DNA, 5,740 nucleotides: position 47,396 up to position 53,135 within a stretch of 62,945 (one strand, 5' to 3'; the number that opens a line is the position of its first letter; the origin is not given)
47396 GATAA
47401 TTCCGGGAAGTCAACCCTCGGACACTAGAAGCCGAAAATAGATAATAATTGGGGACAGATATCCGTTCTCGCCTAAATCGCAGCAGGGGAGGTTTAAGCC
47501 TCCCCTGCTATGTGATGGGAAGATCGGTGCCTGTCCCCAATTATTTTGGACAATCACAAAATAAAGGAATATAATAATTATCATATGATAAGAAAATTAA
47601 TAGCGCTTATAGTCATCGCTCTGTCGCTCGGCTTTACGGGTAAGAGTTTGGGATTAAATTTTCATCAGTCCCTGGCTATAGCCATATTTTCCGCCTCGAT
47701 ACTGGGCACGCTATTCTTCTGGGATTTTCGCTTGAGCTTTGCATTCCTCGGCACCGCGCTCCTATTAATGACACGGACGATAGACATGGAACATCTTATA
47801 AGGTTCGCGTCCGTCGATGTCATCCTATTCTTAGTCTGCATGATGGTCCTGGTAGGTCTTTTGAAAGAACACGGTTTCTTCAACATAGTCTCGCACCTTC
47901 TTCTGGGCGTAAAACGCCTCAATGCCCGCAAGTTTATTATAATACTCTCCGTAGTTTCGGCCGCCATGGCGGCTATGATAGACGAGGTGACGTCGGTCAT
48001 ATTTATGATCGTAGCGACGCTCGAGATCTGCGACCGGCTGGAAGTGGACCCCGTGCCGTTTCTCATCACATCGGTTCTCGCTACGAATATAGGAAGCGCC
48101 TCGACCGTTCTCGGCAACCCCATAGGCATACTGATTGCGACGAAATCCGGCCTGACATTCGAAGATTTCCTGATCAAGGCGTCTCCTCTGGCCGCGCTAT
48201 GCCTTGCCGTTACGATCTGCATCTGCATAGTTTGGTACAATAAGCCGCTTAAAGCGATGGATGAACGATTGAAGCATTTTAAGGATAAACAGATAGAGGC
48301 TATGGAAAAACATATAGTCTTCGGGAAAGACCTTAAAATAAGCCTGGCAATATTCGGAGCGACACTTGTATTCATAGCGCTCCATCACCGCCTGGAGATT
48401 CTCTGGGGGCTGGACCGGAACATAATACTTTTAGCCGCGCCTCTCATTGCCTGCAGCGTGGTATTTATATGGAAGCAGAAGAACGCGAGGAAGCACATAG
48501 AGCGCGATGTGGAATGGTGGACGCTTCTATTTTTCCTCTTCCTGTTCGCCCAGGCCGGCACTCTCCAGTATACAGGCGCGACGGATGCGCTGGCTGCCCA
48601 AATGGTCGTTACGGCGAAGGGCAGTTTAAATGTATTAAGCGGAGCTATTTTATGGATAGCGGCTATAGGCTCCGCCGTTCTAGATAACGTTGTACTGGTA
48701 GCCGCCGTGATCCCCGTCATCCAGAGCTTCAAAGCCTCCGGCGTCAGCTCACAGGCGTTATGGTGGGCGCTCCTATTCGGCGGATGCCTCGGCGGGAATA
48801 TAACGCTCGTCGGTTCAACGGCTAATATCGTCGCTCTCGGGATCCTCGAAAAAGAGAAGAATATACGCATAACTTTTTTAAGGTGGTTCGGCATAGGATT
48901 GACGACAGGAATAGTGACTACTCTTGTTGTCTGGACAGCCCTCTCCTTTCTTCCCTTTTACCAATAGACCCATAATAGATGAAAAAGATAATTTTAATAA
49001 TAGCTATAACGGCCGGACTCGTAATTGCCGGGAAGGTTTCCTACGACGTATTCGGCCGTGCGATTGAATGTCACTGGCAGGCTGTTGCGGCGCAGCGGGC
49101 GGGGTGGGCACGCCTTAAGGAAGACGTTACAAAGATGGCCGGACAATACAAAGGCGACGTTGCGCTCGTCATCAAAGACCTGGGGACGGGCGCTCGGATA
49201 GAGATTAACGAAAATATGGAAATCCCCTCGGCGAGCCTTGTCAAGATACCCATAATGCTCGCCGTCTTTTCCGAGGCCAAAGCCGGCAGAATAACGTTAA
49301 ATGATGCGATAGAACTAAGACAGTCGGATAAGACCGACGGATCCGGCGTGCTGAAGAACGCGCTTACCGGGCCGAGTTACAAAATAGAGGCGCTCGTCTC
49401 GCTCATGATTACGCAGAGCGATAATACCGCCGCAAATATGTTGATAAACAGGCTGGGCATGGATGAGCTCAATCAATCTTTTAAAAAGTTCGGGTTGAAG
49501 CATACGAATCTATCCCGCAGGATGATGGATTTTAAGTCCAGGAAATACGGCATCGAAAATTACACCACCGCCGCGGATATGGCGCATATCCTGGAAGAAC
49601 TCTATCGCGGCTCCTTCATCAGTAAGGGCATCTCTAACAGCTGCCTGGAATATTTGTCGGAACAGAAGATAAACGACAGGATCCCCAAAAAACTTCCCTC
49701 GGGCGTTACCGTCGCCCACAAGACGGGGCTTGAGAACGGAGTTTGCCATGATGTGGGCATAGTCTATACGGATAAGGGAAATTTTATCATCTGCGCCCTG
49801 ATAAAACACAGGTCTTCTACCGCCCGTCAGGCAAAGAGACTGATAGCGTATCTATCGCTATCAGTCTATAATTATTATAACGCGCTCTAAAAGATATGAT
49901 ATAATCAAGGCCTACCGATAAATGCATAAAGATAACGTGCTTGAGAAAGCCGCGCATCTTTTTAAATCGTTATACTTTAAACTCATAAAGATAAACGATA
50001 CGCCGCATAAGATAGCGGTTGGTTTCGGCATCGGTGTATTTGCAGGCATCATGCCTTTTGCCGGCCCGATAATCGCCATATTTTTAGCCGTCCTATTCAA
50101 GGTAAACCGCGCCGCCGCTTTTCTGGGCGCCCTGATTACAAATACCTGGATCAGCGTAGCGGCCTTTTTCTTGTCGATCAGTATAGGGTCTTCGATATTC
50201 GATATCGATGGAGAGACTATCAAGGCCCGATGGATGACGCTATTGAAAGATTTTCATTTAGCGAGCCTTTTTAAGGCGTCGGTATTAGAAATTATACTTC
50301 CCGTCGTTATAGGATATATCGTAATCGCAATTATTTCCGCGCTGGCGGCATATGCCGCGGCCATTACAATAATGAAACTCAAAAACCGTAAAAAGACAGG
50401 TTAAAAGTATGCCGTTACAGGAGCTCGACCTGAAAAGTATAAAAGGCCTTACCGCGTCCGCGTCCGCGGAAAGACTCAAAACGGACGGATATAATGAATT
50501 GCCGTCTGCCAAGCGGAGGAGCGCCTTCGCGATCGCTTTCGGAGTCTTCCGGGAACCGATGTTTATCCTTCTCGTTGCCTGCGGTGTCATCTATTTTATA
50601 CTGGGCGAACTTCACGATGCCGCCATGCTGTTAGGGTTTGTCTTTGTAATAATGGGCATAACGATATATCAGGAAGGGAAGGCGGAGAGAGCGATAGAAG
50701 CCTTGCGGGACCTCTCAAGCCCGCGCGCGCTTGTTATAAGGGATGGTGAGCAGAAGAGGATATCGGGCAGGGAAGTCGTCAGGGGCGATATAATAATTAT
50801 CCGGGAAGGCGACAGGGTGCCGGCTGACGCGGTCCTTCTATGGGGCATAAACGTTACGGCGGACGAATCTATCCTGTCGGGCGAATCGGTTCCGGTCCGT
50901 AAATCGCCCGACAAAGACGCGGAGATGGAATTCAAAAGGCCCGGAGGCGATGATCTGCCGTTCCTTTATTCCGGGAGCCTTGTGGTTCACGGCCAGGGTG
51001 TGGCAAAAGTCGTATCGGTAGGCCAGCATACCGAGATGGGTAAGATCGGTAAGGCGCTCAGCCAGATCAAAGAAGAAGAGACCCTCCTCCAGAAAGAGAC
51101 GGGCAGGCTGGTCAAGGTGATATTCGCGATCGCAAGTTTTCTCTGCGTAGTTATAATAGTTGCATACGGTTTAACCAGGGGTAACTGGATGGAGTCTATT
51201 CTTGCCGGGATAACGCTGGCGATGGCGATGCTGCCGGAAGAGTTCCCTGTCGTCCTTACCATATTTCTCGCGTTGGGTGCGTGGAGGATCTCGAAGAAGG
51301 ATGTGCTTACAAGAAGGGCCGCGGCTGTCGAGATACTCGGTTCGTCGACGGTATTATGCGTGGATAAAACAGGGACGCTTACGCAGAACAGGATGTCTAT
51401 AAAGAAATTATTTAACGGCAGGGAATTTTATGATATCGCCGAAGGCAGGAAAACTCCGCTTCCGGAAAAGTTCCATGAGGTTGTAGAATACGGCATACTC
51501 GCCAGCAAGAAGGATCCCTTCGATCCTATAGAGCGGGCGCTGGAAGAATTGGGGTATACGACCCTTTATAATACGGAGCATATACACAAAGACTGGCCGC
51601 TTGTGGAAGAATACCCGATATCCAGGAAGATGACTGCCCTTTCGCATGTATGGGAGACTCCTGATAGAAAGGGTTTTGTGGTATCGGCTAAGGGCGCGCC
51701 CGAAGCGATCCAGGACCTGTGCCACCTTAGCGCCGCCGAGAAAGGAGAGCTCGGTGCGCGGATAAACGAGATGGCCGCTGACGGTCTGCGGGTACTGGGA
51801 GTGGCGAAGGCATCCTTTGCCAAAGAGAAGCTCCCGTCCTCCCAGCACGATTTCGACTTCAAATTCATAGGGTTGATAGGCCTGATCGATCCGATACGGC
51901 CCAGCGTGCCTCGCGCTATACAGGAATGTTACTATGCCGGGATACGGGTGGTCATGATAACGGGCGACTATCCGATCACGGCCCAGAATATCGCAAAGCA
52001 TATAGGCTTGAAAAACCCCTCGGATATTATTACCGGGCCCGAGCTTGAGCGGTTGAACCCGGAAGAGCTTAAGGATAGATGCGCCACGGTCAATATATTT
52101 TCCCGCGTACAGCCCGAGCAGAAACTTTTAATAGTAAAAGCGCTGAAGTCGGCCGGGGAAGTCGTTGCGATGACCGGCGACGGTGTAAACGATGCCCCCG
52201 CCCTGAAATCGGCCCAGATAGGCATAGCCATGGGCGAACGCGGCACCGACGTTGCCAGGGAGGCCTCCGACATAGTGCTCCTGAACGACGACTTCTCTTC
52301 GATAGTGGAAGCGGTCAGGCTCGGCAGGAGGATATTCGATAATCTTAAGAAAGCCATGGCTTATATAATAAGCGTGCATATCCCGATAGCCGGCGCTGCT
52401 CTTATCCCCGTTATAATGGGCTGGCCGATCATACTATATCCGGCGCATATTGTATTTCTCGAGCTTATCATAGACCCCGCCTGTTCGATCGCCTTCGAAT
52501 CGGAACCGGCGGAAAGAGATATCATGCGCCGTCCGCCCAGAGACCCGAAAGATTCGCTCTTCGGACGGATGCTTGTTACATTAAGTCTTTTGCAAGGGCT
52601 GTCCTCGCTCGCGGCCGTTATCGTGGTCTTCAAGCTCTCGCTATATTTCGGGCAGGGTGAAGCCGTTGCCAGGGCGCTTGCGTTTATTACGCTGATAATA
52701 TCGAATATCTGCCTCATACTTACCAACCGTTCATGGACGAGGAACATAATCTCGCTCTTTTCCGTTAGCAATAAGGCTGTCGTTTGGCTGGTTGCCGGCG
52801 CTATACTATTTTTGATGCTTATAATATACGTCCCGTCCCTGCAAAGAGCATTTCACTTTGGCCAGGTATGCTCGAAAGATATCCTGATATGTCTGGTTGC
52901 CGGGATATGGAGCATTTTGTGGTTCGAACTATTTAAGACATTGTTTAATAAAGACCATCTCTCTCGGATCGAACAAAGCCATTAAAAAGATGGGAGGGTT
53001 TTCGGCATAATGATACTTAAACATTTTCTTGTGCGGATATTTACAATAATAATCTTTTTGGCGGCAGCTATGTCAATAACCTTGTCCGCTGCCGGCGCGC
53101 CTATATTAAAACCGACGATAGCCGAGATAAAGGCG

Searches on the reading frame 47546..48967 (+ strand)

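Call 82: search_protein_families(library=pfam, proteins=[window:47546-48967:+], max_evalue=0.00001)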
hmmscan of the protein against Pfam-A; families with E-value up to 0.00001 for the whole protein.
window:47546-48967:+ (473 aa): 2 families
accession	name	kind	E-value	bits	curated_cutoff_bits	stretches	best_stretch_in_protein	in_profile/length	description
PF03600.22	CitMHS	-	3e-49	168.4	31.9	1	65-412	14-336/336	Citrate transporter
PF02040.21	ArsB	-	5.5e-09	36.3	22.2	1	74-464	34-417/423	Arsenical pump membrane protein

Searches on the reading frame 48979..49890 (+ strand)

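Call 82: search_protein_families(library=pfam, proteins=[window:48979-49890:+], max_evalue=0.00001)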
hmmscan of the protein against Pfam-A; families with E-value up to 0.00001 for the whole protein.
window:48979-49890:+ (303 aa): 2 families
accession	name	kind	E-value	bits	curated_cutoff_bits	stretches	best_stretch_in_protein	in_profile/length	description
PF13354.11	Beta-lactamase2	-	1.4e-67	227.6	22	1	63-274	2-213/214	Beta-lactamase enzyme family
PF00768.25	Peptidase_S11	-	4.4e-07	30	27.6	1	65-211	17-168/239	D-alanyl-D-alanine carboxypeptidase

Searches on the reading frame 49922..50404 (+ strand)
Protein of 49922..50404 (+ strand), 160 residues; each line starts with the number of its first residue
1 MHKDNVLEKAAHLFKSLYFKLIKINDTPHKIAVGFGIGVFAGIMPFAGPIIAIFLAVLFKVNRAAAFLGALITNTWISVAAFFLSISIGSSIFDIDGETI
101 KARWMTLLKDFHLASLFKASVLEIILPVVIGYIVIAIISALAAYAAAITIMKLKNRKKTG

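Call 82: search_protein_families(library=pfam, proteins=[window:49922-50404:+], max_evalue=0.00001)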
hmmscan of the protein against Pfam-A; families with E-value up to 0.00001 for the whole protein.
window:49922-50404:+ (160 aa): 1 family
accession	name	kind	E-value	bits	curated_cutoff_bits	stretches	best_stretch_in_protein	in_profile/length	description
PF09835.14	DUF2062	-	3e-26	92.6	27.4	1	13-158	3-145/147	Uncharacterized protein conserved in bacteria (DUF2062)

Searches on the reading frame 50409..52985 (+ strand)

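Call 82: search_protein_families(library=pfam, proteins=[window:50409-52985:+], max_evalue=0.00001)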
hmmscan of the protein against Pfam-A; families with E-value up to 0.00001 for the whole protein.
window:50409-52985:+ (858 aa): 5 families
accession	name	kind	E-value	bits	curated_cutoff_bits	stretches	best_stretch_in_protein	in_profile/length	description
PF00122.25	E1-E2_ATPase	-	1e-41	142.9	28.1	1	102-297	2-181/181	E1-E2 ATPase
PF00689.26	Cation_ATPase_C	-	3.2e-39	134.9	27.3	1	673-844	1-174/175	Cation transporting ATPase, C-terminus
PF00702.32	Hydrolase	-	1.3e-18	68.6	26.4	1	316-602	4-190/191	haloacid dehalogenase-like hydrolase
PF00690.31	Cation_ATPase_N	-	7.8e-11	41.9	20.4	1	4-61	11-68/69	Cation transporter/ATPase, N-terminus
PF08282.18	Hydrolase_3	-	4.5e-06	27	20.9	0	576-635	196-254/255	haloacid dehalogenase-like hydrolase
